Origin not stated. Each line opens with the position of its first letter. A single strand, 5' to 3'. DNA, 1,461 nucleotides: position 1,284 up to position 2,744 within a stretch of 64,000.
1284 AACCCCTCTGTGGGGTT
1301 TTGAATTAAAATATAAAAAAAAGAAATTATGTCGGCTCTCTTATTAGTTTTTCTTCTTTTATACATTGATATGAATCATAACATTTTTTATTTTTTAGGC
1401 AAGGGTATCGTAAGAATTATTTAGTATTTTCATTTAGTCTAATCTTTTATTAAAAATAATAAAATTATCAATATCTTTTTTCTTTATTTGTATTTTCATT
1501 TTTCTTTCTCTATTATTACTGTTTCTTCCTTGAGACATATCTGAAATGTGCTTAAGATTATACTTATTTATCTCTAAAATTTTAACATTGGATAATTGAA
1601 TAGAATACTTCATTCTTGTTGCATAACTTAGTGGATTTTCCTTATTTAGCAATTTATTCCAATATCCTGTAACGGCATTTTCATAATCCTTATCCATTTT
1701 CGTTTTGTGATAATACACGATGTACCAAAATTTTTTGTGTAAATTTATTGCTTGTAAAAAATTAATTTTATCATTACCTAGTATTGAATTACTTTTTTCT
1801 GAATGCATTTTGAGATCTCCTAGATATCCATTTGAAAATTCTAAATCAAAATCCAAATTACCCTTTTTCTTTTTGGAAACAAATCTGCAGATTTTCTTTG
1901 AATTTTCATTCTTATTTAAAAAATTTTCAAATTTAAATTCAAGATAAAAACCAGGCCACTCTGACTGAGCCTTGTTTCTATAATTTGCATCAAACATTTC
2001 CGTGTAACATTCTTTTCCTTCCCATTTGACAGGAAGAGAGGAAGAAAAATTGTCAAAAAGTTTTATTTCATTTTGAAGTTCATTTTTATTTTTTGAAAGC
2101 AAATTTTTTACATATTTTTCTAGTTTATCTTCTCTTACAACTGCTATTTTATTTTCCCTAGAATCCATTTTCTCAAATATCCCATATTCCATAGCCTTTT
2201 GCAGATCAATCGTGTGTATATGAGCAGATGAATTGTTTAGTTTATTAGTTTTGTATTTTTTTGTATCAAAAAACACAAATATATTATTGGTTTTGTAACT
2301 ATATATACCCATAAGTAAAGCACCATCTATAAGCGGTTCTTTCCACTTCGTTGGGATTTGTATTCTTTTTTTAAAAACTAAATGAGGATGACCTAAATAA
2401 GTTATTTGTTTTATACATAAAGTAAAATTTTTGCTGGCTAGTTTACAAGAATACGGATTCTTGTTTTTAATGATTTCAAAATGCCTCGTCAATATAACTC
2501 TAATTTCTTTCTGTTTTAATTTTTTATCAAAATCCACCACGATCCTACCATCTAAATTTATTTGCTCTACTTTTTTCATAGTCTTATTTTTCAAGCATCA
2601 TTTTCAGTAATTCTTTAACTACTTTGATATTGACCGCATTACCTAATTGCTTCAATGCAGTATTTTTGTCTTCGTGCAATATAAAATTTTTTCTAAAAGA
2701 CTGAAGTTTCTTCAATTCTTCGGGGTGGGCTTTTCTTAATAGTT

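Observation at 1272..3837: Compact Type II R-M module: m5C methyltransferase plus an unclassifiable 386-aa partner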

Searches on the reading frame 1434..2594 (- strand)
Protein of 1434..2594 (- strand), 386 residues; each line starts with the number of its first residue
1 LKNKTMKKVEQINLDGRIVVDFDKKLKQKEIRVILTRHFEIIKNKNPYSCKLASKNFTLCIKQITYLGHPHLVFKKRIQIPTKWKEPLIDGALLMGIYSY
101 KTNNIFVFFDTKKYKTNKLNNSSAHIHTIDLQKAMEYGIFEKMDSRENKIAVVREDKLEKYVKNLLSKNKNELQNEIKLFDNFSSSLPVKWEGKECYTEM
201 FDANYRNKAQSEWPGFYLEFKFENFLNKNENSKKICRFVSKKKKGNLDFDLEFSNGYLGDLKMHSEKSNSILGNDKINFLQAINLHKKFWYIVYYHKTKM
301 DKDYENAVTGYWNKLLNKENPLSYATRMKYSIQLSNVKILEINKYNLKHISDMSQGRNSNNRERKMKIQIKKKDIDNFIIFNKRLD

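Call 3: search_protein_families(library=pfam, proteins=[window:1434-2594:-], max_evalue=1)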
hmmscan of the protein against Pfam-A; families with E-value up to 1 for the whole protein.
window:1434-2594:- (386 aa): 2 families
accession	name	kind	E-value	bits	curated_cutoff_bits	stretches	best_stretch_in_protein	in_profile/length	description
PF20296.3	MTaX1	-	6.2e-22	78.7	25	1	56-162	2-111/111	Methylase-associated X1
PF11113.13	Phage_head_chap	-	0.27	11.8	25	0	283-302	7-26/56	Head assembly gene product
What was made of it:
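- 2079..2579 (-): N-terminal MTaX1 domain (aa 1-167): restriction-endonuclease-like fold without an acidic catalytic triad. PF20296 E 6e-22, 78.7 bits against a cutoff of 25 (call 3).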

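Call 4: search_protein_families(library=ncbifam, proteins=[window:1434-2594:-], max_evalue=1)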
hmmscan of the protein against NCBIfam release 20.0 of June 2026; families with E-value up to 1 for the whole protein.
window:1434-2594:- (386 aa): 0 families

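Call 5: search_protein_families(library=padloc, proteins=[window:1434-2594:-], max_evalue=1)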
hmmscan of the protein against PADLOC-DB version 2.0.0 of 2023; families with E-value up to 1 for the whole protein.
window:1434-2594:- (386 aa): 1 family
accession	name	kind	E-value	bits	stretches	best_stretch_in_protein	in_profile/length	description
PDLC03409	REase_II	-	5.7e-59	197.9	1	9-384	6-398/408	Type II restriction enzyme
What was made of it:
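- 1434..2579 (-): Restriction endonuclease, 381 aa from the conserved ATG (stop codon included), homologue of R.AluI. PADLOC REase_II PDLC03409 E 5.7e-59, aa 9-384 on profile positions 6-398 of 408 (call 5).
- On AluI-family Type II R-M system: PADLOC REase_II model of 408 positions, E 5.7e-59 (call 5).
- On Type II R-M (as opposed to Types I, III, IV): The gene content fits: only an m5C methylase and a 381-aa two-domain nuclease, with no NTPase domains (calls 3-5).
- The PADLOC Type II REase model, whose length (408) equals that of R.AluI, matches at E 5.7e-59 (call 5).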

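Call 6: search_solved_structures(query=window:1434-2594:-, max_evalue=10, show_alignments=2)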
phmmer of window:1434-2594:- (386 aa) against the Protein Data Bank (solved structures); distinct sequences matched with E-value up to 10: 1.
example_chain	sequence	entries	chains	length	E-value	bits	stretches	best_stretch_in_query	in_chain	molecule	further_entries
7r81_T1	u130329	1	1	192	0.56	12.6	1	123-162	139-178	Ribosomal protein L19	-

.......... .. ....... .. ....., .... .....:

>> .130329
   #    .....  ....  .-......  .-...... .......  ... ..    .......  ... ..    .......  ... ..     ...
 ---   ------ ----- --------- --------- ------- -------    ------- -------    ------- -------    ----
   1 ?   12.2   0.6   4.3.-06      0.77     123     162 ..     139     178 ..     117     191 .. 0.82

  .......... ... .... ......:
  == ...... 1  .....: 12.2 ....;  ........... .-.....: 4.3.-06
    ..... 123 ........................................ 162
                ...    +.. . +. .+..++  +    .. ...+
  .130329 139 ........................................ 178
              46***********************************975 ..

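Call 8: find_homologous_proteins(query=window:1434-2594:-)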
Query window:1434-2594:- (386 aa): 446 proteins with E <= 0.001 among 4033 candidates; the best 120 are listed.
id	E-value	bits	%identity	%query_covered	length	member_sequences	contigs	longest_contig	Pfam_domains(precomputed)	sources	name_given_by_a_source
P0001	2.8e-225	766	91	98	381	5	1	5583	PF20296.4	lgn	-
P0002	2.3e-167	575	69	98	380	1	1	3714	PF20296.4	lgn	-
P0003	3.2e-156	538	65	98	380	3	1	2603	PF20296.4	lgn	-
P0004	1.0e-147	510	60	98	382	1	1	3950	PF20296.4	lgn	-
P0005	5.6e-146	505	62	98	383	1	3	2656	PF20296.4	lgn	-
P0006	1.4e-142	493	62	98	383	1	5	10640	PF20296.4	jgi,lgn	jgi:hypothetical protein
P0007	4.5e-142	492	60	98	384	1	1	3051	PF20296.4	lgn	-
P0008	1.0e-140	487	59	98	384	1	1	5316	PF20296.4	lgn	-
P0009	3.2e-138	479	58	99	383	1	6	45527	PF20296.4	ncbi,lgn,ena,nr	ncbi:MAG TPA: hypothetical protein PJ997_01720 [Candidatus Paceibacterota bacterium]|nr:hypothetical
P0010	2.9e-131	456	56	98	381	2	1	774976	PF20296.4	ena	-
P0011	6.2e-127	442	55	98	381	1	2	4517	PF20296.4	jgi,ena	jgi:hypothetical protein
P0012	1.2e-117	411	50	98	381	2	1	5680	PF20296.4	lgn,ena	-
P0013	2.5e-116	407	49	98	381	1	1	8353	PF20296.4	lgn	-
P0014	2.7e-116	407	51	98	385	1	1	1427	PF20296.4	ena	-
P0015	3.8e-116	406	50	98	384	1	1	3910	PF20296.4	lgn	-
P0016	3.3e-115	403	49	98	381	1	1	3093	PF20296.4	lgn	-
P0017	8.0e-109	382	48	98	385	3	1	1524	PF20296.4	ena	-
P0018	8.6e-109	382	46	98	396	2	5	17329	PF20296.4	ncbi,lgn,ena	-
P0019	1.2e-108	382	46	98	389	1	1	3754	PF20296.4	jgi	jgi:hypothetical protein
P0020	1.3e-108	382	45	98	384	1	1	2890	PF20296.4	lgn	-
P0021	2.0e-107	378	45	98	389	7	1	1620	PF20296.4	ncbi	-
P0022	4.6e-107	377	53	85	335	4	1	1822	PF20296.4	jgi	jgi:hypothetical protein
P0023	7.6e-107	376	48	97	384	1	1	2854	PF20296.4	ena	-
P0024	1.8e-105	371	47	97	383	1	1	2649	PF20296.4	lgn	-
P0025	1.4e-104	368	46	97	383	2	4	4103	PF20296.4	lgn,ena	-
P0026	2.6e-104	368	47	97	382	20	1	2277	PF20296.4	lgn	-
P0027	5.9e-104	366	45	97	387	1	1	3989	PF20296.4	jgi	jgi:hypothetical protein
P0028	9.0e-104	366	51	98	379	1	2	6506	PF20296.4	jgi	jgi:hypothetical protein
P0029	3.7e-103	364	49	97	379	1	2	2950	PF20296.4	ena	-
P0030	5.3e-103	363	50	98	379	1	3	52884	PF20296.4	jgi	-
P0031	6.5e-103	363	50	97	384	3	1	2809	PF20296.4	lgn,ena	-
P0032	1.3e-102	362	47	97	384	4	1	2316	PF20296.4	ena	-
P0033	3.2e-102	361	47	97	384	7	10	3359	PF20296.4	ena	-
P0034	4.2e-102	360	47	97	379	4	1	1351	PF20296.4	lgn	-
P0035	6.3e-102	360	44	98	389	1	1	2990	PF20296.4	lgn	-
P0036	9.5e-102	359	50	98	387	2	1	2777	PF20296.4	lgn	-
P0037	1.3e-101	359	49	97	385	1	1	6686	PF20296.4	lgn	-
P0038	9.1e-101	356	49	98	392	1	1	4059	PF20296.4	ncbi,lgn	-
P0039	1.7e-100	355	49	98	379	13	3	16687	PF20296.4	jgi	jgi:hypothetical protein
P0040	1.9e-100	355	45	98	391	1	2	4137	PF20296.4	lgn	-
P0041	2.9e-100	354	49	97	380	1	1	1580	PF20296.4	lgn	-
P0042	3.0e-100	354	49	98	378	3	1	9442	PF20296.4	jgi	-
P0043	6.4e-100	353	48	97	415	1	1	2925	PF20296.4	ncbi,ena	-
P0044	1.3e-99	352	48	98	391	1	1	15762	PF20296.4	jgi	jgi:hypothetical protein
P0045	1.7e-99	352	48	98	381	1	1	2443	PF20296.4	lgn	-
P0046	2.0e-99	351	47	98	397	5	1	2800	PF20296.4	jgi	-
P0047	4.3e-99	350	47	97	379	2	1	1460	PF20296.4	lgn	-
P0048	5.3e-99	350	48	98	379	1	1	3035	PF20296.4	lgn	-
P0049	7.4e-99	350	47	97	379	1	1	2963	PF20296.4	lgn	-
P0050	7.5e-99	350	46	98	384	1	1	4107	PF20296.4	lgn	-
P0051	7.8e-99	349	49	98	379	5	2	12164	PF20296.4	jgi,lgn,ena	-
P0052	8.0e-99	349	47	97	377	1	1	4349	PF20296.4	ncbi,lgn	-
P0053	1.1e-98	349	48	98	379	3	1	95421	PF20296.4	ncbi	-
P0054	2.5e-98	348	47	98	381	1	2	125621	PF20296.4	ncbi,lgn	ncbi:MAG: hypothetical protein ACLFPL_03730 [Candidatus Nanoarchaeia archaeon]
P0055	3.0e-98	348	48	98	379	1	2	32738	PF20296.4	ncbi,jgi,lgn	-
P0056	4.6e-98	347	47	98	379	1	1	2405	PF20296.4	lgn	-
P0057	6.3e-98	347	47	98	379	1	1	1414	PF20296.4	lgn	-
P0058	9.7e-98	346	46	98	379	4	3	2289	PF20296.4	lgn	-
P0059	1.5e-97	345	48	98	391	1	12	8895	PF20296.4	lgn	-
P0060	1.6e-97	345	48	98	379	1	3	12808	PF20296.4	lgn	-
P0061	3.0e-97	344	48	98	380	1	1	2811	PF20296.4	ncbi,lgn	-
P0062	3.1e-97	344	49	98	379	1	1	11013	PF20296.4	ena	-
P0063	5.4e-97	343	47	98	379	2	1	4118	PF20296.4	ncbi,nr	ncbi:MAG: hypothetical protein PHW82_15620 [Bacteroidales bacterium]|nr:hypothetical protein [Bacter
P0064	1.1e-96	342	45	99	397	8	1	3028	PF20296.4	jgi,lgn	jgi:hypothetical protein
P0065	1.3e-96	342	47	98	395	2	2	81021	PF20296.4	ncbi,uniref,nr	ncbi:hypothetical protein BTHERMOSOX_1842 [Bathymodiolus thermophilus thioautotrophic gill symbiont]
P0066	1.4e-96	342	47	98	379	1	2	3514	PF20296.4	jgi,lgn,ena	-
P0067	1.8e-96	342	46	98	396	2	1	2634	PF20296.4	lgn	-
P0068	2.9e-96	341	49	98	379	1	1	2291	PF20296.4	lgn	-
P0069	3.1e-96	341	46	97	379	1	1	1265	PF20296.4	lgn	-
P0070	4.1e-96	341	49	98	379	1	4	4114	PF20296.4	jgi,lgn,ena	-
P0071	5.5e-96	340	48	98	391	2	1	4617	PF20296.4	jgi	jgi:hypothetical protein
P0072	8.1e-96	340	44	98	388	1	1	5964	PF20296.4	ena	-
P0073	1.0e-95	339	47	98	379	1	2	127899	PF20296.4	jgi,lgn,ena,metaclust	metaclust:\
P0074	1.6e-95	339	47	98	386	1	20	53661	PF20296.4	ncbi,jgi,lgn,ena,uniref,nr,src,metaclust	ncbi:hypothetical protein A3I18_00165 [Candidatus Campbellbacteria bacterium RIFCSPLOWO2_02_FULL_35_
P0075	2.8e-95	338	47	98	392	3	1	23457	PF20296.4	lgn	-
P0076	6.3e-95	337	47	98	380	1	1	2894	PF20296.4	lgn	-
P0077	6.8e-95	337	46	98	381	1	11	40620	PF20296.4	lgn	-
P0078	8.1e-95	336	47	98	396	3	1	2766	PF20296.4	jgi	jgi:hypothetical protein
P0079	9.6e-95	336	46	98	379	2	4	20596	PF20296.4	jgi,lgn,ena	-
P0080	1.0e-94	336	49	97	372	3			PF20296.4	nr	nr:hypothetical protein [Bacteroidales bacterium]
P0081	1.5e-94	335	49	97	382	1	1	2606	PF20296.4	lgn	-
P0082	1.5e-94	335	47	98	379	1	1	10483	PF20296.4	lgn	-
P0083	8.3e-94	333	46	98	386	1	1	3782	PF20296.4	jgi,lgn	jgi:hypothetical protein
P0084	1.1e-93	333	46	98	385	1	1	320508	PF20296.4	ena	-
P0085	1.2e-93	332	45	98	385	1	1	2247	PF20296.4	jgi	jgi:hypothetical protein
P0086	1.2e-93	332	46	97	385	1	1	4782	PF20296.4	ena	-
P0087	2.6e-93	331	46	97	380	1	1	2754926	PF20296.4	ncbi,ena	-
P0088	3.0e-93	331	49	98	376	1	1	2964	PF20296.4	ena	-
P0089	9.6e-93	329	46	98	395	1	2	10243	PF20296.4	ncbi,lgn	-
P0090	3.8e-92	327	48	98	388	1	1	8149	PF20296.4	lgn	-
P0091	4.6e-92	327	44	97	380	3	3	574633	PF20296.4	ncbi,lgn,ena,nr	ncbi:MAG: hypothetical protein OXC61_00805 [Flavobacteriaceae bacterium]|nr:hypothetical protein [Fl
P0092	5.7e-92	327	45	98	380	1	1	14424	PF20296.4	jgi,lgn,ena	-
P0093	1.1e-91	326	41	98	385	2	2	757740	PF20296.4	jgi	jgi:hypothetical protein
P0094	3.1e-91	324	46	98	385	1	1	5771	PF20296.4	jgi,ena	-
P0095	8.6e-91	323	44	98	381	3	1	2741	PF20296.4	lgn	-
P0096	1.5e-90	322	43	98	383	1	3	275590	PF20296.4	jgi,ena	-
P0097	2.1e-90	322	45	98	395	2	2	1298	PF20296.4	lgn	-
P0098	6.1e-90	320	47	98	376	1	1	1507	PF20296.4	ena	-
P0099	8.9e-90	320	42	99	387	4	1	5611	PF20296.4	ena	-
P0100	1.2e-89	319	45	98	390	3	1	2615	PF20296.4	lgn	-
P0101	3.6e-89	318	47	98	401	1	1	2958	PF20296.4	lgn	-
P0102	5.7e-89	317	46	98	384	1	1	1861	PF20296.4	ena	-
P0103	4.1e-88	314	42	98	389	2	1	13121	PF20296.4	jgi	-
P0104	2.1e-87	312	43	97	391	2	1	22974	PF20296.4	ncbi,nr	ncbi:MAG: hypothetical protein QG589_424 [Patescibacteria group bacterium]|nr:hypothetical protein [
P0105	2.5e-87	312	44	98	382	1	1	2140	PF20296.4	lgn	-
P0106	3.9e-87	311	43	97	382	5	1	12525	PF20296.4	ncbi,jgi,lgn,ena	-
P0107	1.5e-83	299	44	97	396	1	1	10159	PF20296.4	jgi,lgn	jgi:hypothetical protein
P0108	3.2e-82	295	60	61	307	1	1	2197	-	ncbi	-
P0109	1.7e-81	292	41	97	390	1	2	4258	PF20296.4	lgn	-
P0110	2.1e-80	289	39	99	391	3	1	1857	PF20296.4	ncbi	-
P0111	2.4e-80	289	45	97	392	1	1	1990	PF20296.4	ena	-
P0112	2.6e-80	289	41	97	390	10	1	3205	PF20296.4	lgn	-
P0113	3.3e-80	288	43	98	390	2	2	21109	PF20296.4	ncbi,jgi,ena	-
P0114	3.9e-80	288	46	98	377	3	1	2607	PF20296.4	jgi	-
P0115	4.3e-80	288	41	97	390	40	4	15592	PF20296.4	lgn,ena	-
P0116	4.7e-80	288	42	98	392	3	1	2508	PF20296.4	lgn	-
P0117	5.3e-80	288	40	97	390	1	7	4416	PF20296.4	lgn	-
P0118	5.7e-80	287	42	95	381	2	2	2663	PF20296.4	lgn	-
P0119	1.4e-79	286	45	97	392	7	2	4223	PF20296.4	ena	-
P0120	3.2e-79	285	41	97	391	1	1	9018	PF20296.4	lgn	-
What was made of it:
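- Closest known: Pfam PF20296 MTaX1. Same: All listed homologues but one truncated protein (P0108) carry the domain (call 8).
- Tried and rejected: The homologue search returned only 'hypothetical protein' names (call 8).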

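Call 10: search_dna_similar(query=window:1434-2594:-, collection=plasmids, mode=protein, max_rows=20)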
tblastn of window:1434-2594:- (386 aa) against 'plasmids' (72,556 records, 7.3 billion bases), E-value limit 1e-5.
No match.
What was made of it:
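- Tried and rejected: tblastn against plasmids found nothing (call 10).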

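Call 13: search_solved_structures(query=A1, max_evalue=10, show_alignments=2)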
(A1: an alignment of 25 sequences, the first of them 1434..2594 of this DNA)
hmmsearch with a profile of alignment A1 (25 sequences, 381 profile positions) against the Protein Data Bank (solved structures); distinct sequences matched with E-value up to 10: 0.
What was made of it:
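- Closest known: PvuII, EcoRV, HincII, SwaI, NlaIV, ThaI and DpnI: the blunt-cutting branch of PD-. Different: There is no detectable sequence similarity (calls 6, 13).
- Tried and rejected: PDB sequence searches with the single protein and with a 25-sequence profile found nothing (calls 6, 13).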

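Call 18: find_encoding_contigs(protein=P0001, flank=5000, max_places=3)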
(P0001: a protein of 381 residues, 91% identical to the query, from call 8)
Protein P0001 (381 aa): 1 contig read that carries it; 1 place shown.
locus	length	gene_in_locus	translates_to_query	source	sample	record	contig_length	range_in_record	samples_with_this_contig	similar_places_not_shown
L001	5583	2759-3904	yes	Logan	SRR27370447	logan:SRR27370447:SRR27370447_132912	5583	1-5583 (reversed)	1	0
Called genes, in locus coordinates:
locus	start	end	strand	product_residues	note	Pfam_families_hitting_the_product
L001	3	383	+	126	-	?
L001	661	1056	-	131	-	PF03073:TspO_MBR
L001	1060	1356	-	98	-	-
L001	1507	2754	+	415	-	PF00145:DNA_methylase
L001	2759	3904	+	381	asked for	PF20296:MTaX1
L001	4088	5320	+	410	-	PF01979:Amidohydro_1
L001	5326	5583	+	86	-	?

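Call 19: find_encoding_contigs(protein=P0010, flank=6000, max_places=2)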
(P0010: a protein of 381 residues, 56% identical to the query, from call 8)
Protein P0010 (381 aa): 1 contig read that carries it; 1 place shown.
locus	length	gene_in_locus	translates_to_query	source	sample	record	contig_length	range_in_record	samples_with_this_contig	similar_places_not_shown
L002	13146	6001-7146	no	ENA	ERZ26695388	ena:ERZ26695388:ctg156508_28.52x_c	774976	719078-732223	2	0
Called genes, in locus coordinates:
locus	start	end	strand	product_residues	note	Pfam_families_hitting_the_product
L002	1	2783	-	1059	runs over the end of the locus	PF02811:PHP, PF07733:DNA_pol3_alpha, PF17657:DNA_pol3_finger, PF14579:HHH_6, PF01336:tRNA_anti-codon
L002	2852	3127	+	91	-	-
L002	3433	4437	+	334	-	PF13310:Virulence_RhuM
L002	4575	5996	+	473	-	PF00145:DNA_methylase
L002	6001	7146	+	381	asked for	PF20296:MTaX1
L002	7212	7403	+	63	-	-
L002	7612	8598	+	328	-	-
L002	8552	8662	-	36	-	-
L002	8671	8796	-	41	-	-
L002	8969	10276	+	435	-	PF00078:RVT_1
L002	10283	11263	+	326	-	PF02810:SEC-C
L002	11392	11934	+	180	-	PF04383:KilA-N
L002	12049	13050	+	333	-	PF13310:Virulence_RhuM, PF02661:Fic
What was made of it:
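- Checked: The same 4-nt spacing is seen in L001 and L002 (calls 18, 19).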

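Call 20: find_encoding_contigs(protein=P0087, flank=6000, max_places=2)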
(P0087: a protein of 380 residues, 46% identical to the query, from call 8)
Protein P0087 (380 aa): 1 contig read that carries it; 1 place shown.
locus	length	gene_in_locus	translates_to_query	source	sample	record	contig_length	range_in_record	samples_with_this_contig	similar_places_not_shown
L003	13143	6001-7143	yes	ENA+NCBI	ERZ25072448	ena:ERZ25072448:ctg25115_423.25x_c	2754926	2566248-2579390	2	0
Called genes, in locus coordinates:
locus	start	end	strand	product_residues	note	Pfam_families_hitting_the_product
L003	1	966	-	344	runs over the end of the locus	PF05598:DUF772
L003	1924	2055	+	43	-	-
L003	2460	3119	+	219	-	-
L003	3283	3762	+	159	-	PF05598:DUF772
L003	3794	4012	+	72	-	-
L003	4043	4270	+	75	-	-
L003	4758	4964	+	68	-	-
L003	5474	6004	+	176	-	PF00145:DNA_methylase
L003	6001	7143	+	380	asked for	PF20296:MTaX1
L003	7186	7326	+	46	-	-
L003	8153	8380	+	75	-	-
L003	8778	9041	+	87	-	-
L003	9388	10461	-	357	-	PF01637:ATPase_2 (faint), PF13191:AAA_16, PF13401:AAA_22 (weak)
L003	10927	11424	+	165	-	PF01420:Methylase_S (weak)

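Call 25: predict_structure(alignment_id=A1)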
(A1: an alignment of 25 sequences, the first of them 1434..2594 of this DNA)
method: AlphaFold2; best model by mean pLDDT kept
length: 386 residues; sequences in the alignment: 25
mean_pLDDT: 92.9   pTM: 0.90
mean pLDDT of the five models: 92.9, 92.8, 92.1, 91.2, 90.3
residues with pLDDT >= 90: 329; 70-90: 50; 50-70: 4; < 50: 3
segments of 3 or more residues with pLDDT < 50: 1-3
pLDDT, mean of each block of 10 residues (from residue 1): 72 94 93 96 95 96 91 93 92 96 96 77 90 95 91 97 89 90 97 98 95 96 96 93 80 95 94 94 95 97 97 94 93 97 95 91 94 95 93
secondary structure, 60 per line:
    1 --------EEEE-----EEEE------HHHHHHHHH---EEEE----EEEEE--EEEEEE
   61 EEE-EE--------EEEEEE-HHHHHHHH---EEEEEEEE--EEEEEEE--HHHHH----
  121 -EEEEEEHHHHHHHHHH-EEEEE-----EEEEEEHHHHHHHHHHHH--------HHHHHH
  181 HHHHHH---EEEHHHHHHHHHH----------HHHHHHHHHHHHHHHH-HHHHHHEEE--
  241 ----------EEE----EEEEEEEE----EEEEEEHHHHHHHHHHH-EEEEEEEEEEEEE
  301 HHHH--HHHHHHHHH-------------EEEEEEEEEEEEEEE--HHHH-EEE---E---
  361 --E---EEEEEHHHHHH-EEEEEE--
elements in order: E9-12 E18-21 H28-36 E40-43 E48-52 E55-63 E75-80 H82-89 E93-100 E103-109 H112-116 E122-127 H128-137 E139-143 E149-154 H155-166 H175-186 E190-192 H193-202 H213-228 H230-235 E236-238 E251-253 E258-265 E270-275 H276-286 E288-300 H301-304 H307-315 E329-343 H346-349 E351-353 E367-371 H372-377 E379-384
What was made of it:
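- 1437..2027 (-): C-terminal PD-(D/E)XK catalytic domain (aa 185-381). Full-length model pLDDT 92.9 (call 25).
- On PD-(D/E)XK nuclease superfamily: They lie on helix 213-228 and strands 251-253 and 258-265 of the model, in 386-aa numbering (call 25).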

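Call 29: fold_search(model_id=the predicted structure, library=pdb)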
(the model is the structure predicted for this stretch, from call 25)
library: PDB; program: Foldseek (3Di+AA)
matches with E <= 10: 526; with E <= 0.001: 0
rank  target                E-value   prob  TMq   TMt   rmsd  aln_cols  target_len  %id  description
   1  4kyw_A                6.3e-03  0.99  0.19  0.27   5.7       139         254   11  Restriction endonuclease DPNI in complex with two DNA molecules (released 2014-06-04)
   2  3ksk_B                2.7e-02  0.33  0.17  0.20  18.1       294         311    8  Crystal Structure of single chain PvuII (released 2010-04-14)
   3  4tkd_D                4.4e-02  0.72  0.17  0.41   6.7       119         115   13  Sulfolobus solfataricus HJC mutants (released 2015-08-12)
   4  4ic1_A                4.7e-02  0.28  0.13  0.23  17.1       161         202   15  Crystal structure of SSO0001 (released 2013-01-16)
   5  3ksk_A                5.9e-02  0.33  0.22  0.26  19.2       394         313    6  Crystal Structure of single chain PvuII (released 2010-04-14)
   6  2eo0_B                9.5e-02  0.63  0.17  0.42   6.5       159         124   12  Crystal Structure of Holliday Junction Resolvase ST1444 (released 2007-10-02)
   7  1xhv_C                1.0e-01  0.21  0.16  0.22  12.7       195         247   11  HincII bound to cleaved cognate DNA GTCGAC and Mn2+ (released 2004-09-28)
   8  2y1z_A                1.0e-01  0.09  0.09  0.21   9.6        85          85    7  Human alphaB Crystallin ACD R120G (released 2011-03-02)
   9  2wcz_B                1.2e-01  0.66  0.16  0.42   5.5       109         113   10  1.6A resolution structure of Archaeoglobus fulgidus Hjc, a Holliday junction resolvase from an archaeal hyperthermophi (released 2009-03-24)
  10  9jt2_B                1.2e-01  0.63  0.18  0.17   4.9       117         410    7  substrate-bound NbaSPARDA complexes (released 2025-04-02)
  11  9jsz_J                1.2e-01  0.54  0.18  0.18   5.5       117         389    6  active NbaSPARDA complexes (released 2025-04-02)
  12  4m5s_A                1.3e-01  0.07  0.07  0.19  10.0        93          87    6  Human alphaB crystallin core domain in complex with C-terminal peptide (released 2014-04-09)
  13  4m5t_G                1.3e-01  0.08  0.08  0.19  10.0        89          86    4  Disulfide trapped human alphaB crystallin core domain in complex with C-terminal peptide (released 2014-04-09)
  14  3ebc_B                1.4e-01  0.28  0.17  0.25  12.7       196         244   11  Structure of N141A HincII with Cognate DNA (released 2008-12-23)
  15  4m5t_C                1.5e-01  0.08  0.08  0.19  10.0        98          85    4  Disulfide trapped human alphaB crystallin core domain in complex with C-terminal peptide (released 2014-04-09)
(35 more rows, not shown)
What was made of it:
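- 1437..2027 (-): Foldseek agrees, weakly (call 29).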
